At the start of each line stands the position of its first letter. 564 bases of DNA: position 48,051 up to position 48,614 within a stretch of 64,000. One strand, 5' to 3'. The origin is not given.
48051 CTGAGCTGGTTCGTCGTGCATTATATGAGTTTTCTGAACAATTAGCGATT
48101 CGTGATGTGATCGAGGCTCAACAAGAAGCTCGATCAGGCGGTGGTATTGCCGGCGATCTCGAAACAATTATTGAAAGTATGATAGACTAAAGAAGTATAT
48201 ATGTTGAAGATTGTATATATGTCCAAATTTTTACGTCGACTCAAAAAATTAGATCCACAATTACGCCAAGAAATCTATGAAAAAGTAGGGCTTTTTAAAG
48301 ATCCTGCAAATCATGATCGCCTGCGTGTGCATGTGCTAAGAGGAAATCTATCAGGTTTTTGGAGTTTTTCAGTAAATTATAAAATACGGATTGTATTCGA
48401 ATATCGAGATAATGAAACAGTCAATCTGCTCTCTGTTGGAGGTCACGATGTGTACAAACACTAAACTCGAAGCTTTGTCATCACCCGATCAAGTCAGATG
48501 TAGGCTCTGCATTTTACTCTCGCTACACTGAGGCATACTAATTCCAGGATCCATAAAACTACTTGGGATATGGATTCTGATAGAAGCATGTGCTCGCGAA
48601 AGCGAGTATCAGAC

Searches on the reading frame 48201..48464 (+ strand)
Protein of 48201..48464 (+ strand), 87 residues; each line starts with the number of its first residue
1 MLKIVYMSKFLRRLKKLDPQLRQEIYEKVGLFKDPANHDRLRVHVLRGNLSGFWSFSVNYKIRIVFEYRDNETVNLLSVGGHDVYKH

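Call 59: search_protein_families(library=pfam, proteins=[window:48201-48464:+], max_evalue=0.01)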
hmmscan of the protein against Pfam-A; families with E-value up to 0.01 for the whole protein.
window:48201-48464:+ (87 aa): 5 families
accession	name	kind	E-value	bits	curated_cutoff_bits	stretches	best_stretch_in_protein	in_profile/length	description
PF05015.19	HigB-like_toxin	-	3.7e-06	27.7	27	1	42-76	52-86/91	RelE-like toxin of type II toxin-antitoxin system HigB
PF05016.21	ParE_toxin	-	0.00056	20.9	23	1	5-82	2-85/89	ParE toxin of type II toxin-antitoxin system, parDE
PF15738.11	YafQ_toxin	-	0.0018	18.9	30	1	3-83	2-84/88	Bacterial toxin of type II toxin-antitoxin system, YafQ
PF15781.12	ParE-like_toxin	-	0.0027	18.1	28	1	6-83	3-80/87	ParE-like toxin of type II bacterial toxin-antitoxin system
PF06769.20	YoeB_toxin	-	0.01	16.3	27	0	45-79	43-76/80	YoeB-like toxin of bacterial type II toxin-antitoxin system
